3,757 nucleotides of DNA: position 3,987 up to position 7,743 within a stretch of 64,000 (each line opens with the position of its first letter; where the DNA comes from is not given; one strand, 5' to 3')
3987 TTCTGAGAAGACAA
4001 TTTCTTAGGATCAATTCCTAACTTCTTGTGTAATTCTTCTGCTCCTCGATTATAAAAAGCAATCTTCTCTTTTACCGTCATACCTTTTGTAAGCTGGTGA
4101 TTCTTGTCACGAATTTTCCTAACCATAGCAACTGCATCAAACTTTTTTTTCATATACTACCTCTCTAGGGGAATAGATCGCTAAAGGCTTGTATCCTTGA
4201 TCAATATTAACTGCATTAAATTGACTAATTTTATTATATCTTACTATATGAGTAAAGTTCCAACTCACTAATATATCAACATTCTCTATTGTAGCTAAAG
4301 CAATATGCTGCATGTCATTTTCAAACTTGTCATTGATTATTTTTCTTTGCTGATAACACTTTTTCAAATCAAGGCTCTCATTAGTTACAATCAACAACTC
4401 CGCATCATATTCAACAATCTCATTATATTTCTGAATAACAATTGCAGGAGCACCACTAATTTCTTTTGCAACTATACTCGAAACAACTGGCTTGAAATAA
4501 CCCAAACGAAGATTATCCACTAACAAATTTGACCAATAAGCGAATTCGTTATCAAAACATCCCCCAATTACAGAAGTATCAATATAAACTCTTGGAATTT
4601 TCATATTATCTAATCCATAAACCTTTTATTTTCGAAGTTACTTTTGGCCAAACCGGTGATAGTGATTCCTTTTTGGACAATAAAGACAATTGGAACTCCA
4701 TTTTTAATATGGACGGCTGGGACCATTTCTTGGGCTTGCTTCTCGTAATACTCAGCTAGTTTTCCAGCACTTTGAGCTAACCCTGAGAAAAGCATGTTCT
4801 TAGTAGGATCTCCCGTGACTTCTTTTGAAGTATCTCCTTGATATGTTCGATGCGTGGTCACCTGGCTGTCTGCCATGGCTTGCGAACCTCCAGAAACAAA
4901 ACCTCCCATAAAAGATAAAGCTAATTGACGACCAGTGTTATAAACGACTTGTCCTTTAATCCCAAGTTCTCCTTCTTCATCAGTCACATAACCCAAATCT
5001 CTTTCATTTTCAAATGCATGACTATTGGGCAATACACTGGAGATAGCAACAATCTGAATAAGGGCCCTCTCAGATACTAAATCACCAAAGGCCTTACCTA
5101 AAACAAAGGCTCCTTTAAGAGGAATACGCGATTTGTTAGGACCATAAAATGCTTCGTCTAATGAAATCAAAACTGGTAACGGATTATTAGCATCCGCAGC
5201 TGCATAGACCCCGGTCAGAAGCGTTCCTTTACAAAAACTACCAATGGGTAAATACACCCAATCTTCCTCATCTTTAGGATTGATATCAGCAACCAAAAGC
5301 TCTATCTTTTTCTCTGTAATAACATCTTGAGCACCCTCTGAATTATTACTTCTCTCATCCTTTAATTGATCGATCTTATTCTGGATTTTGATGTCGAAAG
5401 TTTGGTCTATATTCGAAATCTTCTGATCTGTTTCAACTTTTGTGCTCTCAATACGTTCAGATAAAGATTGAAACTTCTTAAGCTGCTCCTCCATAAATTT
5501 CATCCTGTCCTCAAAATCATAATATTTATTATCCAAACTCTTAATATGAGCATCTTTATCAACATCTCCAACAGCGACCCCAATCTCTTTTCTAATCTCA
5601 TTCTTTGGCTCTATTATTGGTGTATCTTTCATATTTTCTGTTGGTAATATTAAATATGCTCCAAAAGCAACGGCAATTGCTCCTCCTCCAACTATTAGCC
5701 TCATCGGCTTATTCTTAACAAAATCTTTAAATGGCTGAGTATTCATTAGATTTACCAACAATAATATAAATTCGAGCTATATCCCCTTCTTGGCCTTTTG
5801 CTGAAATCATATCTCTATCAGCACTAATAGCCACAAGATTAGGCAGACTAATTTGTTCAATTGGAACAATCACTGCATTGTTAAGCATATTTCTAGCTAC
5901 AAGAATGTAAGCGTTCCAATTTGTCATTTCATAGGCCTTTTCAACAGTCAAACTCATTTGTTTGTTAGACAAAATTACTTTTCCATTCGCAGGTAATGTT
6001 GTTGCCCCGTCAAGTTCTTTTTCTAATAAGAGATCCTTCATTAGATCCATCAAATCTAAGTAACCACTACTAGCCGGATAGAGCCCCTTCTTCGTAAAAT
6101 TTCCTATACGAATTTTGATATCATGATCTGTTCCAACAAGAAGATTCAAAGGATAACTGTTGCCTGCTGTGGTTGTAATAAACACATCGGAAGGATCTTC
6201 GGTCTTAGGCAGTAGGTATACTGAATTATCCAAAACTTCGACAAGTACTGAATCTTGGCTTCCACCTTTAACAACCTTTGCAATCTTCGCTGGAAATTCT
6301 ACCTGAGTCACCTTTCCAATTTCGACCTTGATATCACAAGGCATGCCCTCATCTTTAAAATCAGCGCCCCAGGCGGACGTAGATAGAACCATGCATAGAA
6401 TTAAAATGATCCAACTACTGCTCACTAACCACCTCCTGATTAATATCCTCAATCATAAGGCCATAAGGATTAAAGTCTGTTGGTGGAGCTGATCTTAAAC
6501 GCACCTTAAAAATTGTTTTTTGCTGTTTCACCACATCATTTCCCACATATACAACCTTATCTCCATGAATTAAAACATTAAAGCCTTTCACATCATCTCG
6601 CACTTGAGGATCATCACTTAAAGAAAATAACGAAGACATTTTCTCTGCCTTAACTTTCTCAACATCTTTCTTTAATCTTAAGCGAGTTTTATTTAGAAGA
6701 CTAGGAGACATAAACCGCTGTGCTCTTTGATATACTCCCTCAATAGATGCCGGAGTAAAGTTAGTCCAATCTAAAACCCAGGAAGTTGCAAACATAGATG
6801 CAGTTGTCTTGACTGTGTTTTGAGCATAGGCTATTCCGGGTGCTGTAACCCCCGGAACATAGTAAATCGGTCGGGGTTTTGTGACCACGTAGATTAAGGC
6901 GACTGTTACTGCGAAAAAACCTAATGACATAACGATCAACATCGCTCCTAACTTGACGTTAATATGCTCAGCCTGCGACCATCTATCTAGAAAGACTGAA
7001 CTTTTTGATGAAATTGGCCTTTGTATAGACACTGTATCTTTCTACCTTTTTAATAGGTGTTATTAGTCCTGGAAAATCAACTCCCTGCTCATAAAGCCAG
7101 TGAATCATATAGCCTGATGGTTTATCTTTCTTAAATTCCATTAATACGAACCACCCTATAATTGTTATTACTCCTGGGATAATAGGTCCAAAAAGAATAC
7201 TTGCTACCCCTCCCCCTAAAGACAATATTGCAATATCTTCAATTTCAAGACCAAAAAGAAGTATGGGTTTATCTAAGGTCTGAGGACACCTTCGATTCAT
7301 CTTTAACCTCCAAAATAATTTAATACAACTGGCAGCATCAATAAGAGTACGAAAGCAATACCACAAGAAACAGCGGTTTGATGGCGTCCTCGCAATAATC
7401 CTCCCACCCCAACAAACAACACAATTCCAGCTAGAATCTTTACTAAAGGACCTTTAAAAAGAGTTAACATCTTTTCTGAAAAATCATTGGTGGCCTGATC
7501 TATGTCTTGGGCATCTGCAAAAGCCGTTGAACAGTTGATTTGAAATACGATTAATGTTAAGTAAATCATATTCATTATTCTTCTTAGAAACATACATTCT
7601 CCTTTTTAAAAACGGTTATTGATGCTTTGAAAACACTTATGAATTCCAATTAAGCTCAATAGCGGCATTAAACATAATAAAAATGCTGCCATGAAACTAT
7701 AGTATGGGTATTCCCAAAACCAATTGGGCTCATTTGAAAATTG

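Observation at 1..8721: Compact F-type-like (MPF_F) type IV secretion cluster carrying a PIN gene and flanked by a secretin-N-domain gene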

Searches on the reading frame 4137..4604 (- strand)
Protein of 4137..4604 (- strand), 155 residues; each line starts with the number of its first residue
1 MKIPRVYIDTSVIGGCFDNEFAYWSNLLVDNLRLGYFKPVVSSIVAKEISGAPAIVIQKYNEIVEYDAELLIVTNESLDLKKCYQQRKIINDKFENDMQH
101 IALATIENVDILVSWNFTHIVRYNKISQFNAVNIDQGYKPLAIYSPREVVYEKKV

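Call 3: search_protein_families(library=pfam, proteins=[window:4137-4604:-], max_evalue=0.1)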
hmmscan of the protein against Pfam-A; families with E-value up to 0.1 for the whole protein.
window:4137-4604:- (155 aa): 1 family
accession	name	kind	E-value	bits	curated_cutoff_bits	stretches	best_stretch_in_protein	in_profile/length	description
PF16285.10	DUF4931_N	-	0.019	15.5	24.1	1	44-141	13-106/124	Domain of unknown function (DUF4931) N-terminal domain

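Call 10: search_protein_families(library=ncbifam, proteins=[window:4137-4604:-], max_evalue=0.1)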
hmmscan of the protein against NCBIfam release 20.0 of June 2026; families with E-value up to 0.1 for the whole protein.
window:4137-4604:- (155 aa): 0 families

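Call 47: search_solved_structures(query=window:4137-4604:-, max_evalue=5, show_alignments=1)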
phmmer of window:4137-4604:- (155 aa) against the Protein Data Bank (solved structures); distinct sequences matched with E-value up to 5: 0.

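Call 60: search_protein_representatives(protein=window:4137-4604:-)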
Query: 155 residues. Proteins with E-value up to 0.001 (for the whole library): 2697; up to 1e-10: 796; up to 1e-30: 14. The best 150 are listed.
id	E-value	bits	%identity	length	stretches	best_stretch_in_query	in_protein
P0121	1.9e-46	174.1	55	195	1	1-150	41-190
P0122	1.6e-42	161.4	50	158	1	1-150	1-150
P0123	6.7e-39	149.6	48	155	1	2-150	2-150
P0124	1.1e-38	148.9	48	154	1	1-152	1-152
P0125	5.1e-37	143.5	49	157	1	1-150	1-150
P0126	8.2e-35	136.3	49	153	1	3-155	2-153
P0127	7.9e-33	129.9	62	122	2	102-152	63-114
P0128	1.9e-32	128.7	47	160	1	5-149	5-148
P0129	1.2e-31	126.0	45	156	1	4-153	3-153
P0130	2.2e-31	125.2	53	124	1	2-122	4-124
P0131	2.4e-31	125.1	44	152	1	1-150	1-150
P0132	3.5e-31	124.6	49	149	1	1-152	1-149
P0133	7.7e-31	123.4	44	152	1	1-151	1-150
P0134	8.3e-31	123.3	51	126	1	33-153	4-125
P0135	1.6e-30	122.4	37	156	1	3-150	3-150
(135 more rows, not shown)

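Call 64: search_solved_structures(query=A4, max_evalue=5)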
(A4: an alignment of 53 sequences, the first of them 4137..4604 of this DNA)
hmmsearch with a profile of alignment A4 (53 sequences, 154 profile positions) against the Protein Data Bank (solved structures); distinct sequences matched with E-value up to 5: 39.
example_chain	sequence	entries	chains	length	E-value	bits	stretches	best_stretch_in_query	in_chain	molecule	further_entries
7ank_B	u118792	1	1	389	0.1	15.8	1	41-107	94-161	Alpha-actinin-2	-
3iyf_A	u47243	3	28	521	0.12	15.6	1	50-109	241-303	Chaperonin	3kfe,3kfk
3izi_A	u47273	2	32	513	0.12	15.5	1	47-109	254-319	Chaperonin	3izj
3rus_A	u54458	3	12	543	0.13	15.4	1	47-109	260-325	Chaperonin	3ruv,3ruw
3izh_A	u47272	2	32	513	0.14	15.3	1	47-109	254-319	Chaperonin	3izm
3j3x_A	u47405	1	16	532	0.15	15.2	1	47-109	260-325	Chaperonin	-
3kfb_A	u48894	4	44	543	0.16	15.1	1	47-109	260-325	Chaperonin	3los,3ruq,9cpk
5w74_A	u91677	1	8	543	0.16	15.1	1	47-109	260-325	Chaperonin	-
4qvu_A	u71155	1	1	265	0.17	15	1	57-138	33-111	Uncharacterized protein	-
9sis_A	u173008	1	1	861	0.19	14.9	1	41-107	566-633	Alpha-actinin-2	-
9sir_A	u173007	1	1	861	0.19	14.9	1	41-107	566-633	Alpha-actinin-2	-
1q2v_A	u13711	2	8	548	0.2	14.8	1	36-109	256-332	Thermosome alpha subunit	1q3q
1q3r_A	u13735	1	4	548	0.2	14.8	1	36-109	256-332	Thermosome alpha subunit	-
4d1e_A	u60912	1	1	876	0.2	14.8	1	41-107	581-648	ALPHA-ACTININ-2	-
1q3s_A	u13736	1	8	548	0.21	14.8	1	36-109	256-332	Thermosome alpha subunit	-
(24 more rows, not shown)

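Call 70: predict_structure(alignment_id=A4)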
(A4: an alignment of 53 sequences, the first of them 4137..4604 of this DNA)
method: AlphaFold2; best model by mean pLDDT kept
length: 155 residues; sequences in the alignment: 53
mean_pLDDT: 94.8   pTM: 0.89
mean pLDDT of the five models: 94.8, 94.2, 94.2, 93.9, 93.8
residues with pLDDT >= 90: 141; 70-90: 7; 50-70: 7; < 50: 0
segments of 3 or more residues with pLDDT < 50: none
pLDDT, mean of each block of 10 residues (from residue 1): 95 97 98 98 98 98 98 98 96 93 98 81 88 98 96 73
secondary structure, 60 per line:
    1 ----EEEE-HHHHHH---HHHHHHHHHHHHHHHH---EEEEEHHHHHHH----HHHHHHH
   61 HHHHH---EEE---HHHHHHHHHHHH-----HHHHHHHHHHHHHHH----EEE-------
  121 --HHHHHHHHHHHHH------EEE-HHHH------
elements in order: E5-8 H10-15 H19-34 E38-42 H43-49 H54-65 E69-71 H75-86 H92-106 E111-113 H123-135 E142-144 H146-149

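Call 75: fold_search(model_id=the predicted structure, library=pdb)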
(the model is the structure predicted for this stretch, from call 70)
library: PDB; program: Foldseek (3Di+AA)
matches with E <= 10: 1428; with E <= 0.001: 7
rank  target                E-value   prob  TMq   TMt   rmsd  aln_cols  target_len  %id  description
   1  8wmm_G                1.1e-04  1.00  0.59  0.67   4.2       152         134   16  Structure of CbCas9-PcrIIC1 complex bound to 28-bp DNA substrate (20-nt complementary) (released 2024-06-05)
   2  5ecw_A                1.9e-04  1.00  0.56  0.64   4.5       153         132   14  Structure of the Shigella flexneri VapC mutant D7A (released 2016-02-17)
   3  3h87_A                2.1e-04  1.00  0.53  0.58   4.8       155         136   14  Rv0301 Rv0300 Toxin Antitoxin Complex from Mycobacterium tuberculosis (released 2009-05-05)
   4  5ecd_A                3.0e-04  1.00  0.58  0.67   4.1       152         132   12  Structure of the Shigella flexneri VapC mutant D98N crystal form 1 (released 2016-02-17)
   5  1w8i                  3.2e-04  1.00  0.60  0.60  12.2       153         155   12  The Structure of gene product af1683 from Archaeoglobus fulgidus. (released 2004-11-16)
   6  3zvk_A                4.6e-04  1.00  0.57  0.65   3.7       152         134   16  Crystal structure of VapBC2 from Rickettsia felis bound to a DNA fragment from their promoter (released 2011-12-14)
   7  4xgr_A                9.5e-04  1.00  0.53  0.62   3.6       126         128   17  Crystal structure of addiction module from Mycobacterial species (released 2015-08-12)
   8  6sd6_D                1.0e-03  1.00  0.60  0.70   3.7       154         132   12  Structure of VapBC from Shigella sonnei (released 2020-08-26)
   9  5sv2                  1.5e-03  1.00  0.52  0.58   4.6       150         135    9  Toxin VapC21 from Mycobacterium tuberculosis (released 2016-09-14)
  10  6a7v_G                1.5e-03  1.00  0.61  0.67   3.6       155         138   16  Crystal structure of Mycobacterium tuberculosis VapBC11 toxin-antitoxin complex (released 2018-10-10)
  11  7by2_B                1.6e-03  1.00  0.57  0.70   3.8       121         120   12  Toxin-antitoxin complex from Klebsiella pneumoniae (released 2021-04-28)
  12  5x3t_B                1.6e-03  1.00  0.55  0.61   4.4       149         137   16  VapBC from Mycobacterium tuberculosis (released 2017-06-07)
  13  9h6a_A                2.0e-03  1.00  0.58  0.67   5.0       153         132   12  Crystal structure of the E. coli F-plasmid VapBC toxin-antitoxin complex (released 2024-12-18)
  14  6a7v_C                2.0e-03  1.00  0.60  0.66   3.9       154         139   17  Crystal structure of Mycobacterium tuberculosis VapBC11 toxin-antitoxin complex (released 2018-10-10)
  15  9n7a_SL               2.0e-03  1.00  0.41  0.44   7.5       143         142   13  SSU processome maturation and disassembly, State N (released 2025-11-05)
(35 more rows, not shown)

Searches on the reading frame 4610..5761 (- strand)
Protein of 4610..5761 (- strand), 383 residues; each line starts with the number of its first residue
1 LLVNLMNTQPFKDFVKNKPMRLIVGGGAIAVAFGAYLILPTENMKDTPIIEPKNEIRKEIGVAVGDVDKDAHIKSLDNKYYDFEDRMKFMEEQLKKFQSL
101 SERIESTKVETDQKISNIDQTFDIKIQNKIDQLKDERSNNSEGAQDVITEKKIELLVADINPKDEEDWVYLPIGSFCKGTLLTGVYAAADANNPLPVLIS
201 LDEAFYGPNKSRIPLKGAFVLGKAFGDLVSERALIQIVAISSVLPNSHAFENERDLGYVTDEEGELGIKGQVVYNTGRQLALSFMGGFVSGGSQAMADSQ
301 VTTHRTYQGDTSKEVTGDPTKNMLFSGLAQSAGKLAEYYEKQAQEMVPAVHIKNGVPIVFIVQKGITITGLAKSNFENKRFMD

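Call 3: search_protein_families(library=pfam, proteins=[window:4610-5761:-], max_evalue=0.1)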
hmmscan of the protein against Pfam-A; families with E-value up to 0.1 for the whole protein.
window:4610-5761:- (383 aa): 4 families
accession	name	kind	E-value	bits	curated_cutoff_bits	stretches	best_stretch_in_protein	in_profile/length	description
PF03743.19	TrbI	-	2.5e-21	76.8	35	1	170-366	1-186/188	Bacterial conjugation TrbI-like protein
PF25588.1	DUF7934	-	0.02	14.6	30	1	73-143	152-220/333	Family of unknown function (DUF7934)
PF14931.11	IFT20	-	0.035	14.7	27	1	62-155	10-95/119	Intraflagellar transport complex B, subunit 20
PF00261.25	Tropomyosin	-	0.05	13.5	38.6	1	68-156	38-130/242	Tropomyosin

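Call 10: search_protein_families(library=ncbifam, proteins=[window:4610-5761:-], max_evalue=0.1)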
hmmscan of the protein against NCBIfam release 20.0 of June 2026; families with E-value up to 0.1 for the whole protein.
window:4610-5761:- (383 aa): 7 families
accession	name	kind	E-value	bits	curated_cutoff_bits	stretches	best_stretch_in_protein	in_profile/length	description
NF010289.0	PRK13729.1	equivalog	7.9e-23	81.1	504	1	161-373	204-414/474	F-type conjugal transfer pilus assembly protein TraB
TIGR03752.1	conj_TIGR03752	hypoth_equivalog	2.2e-13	50.3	241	2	250-368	339-459/471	TIGR03752 family integrating conjugative element protein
NF047980.1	RoaM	exception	0.001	18.3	400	1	59-139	187-267/356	actin-based motility regulator RoaM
NF038091.1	T4SS_VirB10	equivalog_domain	0.0056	16.3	220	1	259-369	93-192/197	type IV secretion system protein VirB10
NF033900.0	T4SS_IcmE_DotG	equivalog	0.023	12.8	750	1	284-363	921-1003/1008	type IVB secretion system protein DotG/IcmE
NF058598.1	BetMansidBT3780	equivalog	0.06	12.4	550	0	143-211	260-322/366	beta-1,2-mannosidase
NF037998.2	RND_1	equivalog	0.094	10.3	400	0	69-142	625-698/1237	protein translocase SecDF, variant type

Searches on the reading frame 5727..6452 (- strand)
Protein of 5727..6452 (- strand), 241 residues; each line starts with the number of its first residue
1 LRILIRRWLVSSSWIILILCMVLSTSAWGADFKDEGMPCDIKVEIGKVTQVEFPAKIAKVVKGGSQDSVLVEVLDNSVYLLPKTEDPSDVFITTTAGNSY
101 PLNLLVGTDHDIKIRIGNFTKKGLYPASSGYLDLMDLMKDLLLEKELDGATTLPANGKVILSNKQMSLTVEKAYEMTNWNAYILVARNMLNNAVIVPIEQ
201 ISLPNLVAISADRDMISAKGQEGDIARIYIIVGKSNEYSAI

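Call 3: search_protein_families(library=pfam, proteins=[window:5727-6452:-], max_evalue=0.1)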
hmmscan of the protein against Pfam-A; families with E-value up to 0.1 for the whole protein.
window:5727-6452:- (241 aa): 1 family
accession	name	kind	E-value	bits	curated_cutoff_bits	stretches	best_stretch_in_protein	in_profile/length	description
PF06586.17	TraK_N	-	0.0025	18.6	24.8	1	45-114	14-89/100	TraK N-terminal domain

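Call 10: search_protein_families(library=ncbifam, proteins=[window:5727-6452:-], max_evalue=0.1)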
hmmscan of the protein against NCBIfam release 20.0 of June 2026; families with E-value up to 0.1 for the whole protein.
window:5727-6452:- (241 aa): 1 family
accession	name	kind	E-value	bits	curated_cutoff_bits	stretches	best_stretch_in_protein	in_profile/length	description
NF006702.0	PRK09248.1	domain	0.039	13.5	264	1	45-121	130-205/246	PHP domain-containing protein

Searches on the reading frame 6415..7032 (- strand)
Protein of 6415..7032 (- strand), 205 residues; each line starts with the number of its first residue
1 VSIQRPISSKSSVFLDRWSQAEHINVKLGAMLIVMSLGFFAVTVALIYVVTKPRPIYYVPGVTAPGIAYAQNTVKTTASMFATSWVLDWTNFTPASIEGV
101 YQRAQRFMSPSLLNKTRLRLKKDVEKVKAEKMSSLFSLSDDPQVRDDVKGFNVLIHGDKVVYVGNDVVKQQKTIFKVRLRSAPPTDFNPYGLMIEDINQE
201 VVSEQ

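Call 3: search_protein_families(library=pfam, proteins=[window:6415-7032:-], max_evalue=0.1)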
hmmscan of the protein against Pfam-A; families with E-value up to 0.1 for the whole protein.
window:6415-7032:- (205 aa): 1 family
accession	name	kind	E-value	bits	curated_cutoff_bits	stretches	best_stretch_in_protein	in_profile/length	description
PF05309.16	TraE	-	2.1e-09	37.5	24.8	1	27-180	18-169/182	TraE protein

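Call 10: search_protein_families(library=ncbifam, proteins=[window:6415-7032:-], max_evalue=0.1)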
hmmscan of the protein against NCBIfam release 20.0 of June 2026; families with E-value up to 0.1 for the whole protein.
window:6415-7032:- (205 aa): 1 family
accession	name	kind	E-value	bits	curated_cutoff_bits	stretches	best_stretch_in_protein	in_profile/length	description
TIGR02761.1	TraE_TIGR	equivalog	1e-10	41.8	109.05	1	19-181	8-170/181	type IV conjugative transfer system protein TraE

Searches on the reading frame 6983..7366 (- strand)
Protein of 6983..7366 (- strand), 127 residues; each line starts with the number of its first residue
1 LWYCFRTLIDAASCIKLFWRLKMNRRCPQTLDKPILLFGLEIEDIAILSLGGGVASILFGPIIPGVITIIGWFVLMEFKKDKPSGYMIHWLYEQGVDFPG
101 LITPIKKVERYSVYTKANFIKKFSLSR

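Call 3: search_protein_families(library=pfam, proteins=[window:6983-7366:-], max_evalue=0.1)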
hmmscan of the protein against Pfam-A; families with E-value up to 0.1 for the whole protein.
window:6983-7366:- (127 aa): 1 family
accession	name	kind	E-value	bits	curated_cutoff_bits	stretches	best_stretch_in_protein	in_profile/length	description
PF07178.16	TraL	-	3.6e-08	34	24.4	1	26-92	2-68/90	TraL protein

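Call 10: search_protein_families(library=ncbifam, proteins=[window:6983-7366:-], max_evalue=0.1)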
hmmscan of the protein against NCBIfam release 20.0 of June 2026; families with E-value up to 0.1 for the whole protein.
window:6983-7366:- (127 aa): 1 family
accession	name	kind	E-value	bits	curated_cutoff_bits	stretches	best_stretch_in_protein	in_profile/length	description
TIGR02762.1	TraL_TIGR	equivalog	5.2e-05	23.8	30.95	1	26-95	4-75/95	type IV conjugative transfer system protein TraL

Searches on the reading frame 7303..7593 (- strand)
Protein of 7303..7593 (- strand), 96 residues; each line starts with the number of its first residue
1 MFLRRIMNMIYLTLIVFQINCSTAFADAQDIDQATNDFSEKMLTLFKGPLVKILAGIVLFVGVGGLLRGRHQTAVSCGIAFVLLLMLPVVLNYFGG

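Call 3: search_protein_families(library=pfam, proteins=[window:7303-7593:-], max_evalue=0.1)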
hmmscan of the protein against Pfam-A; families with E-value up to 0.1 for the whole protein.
window:7303-7593:- (96 aa): 1 family
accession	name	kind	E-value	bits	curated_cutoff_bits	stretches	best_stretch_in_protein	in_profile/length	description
PF04956.18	TrbC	-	9e-05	23.1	27.9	1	4-83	8-85/98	TrbC/VIRB2 pilin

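Call 10: search_protein_families(library=ncbifam, proteins=[window:7303-7593:-], max_evalue=0.1)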
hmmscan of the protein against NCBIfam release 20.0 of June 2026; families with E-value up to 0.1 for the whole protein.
window:7303-7593:- (96 aa): 2 families
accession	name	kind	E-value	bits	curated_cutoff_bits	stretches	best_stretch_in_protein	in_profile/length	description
NF041281.1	TraA_gammapb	subfamily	0.04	14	50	1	36-88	11-64/75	TraA family conjugative transfer protein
NF004763.0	PRK06099.1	equivalog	0.067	13.6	126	1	35-92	64-123/127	F0F1 ATP synthase subunit I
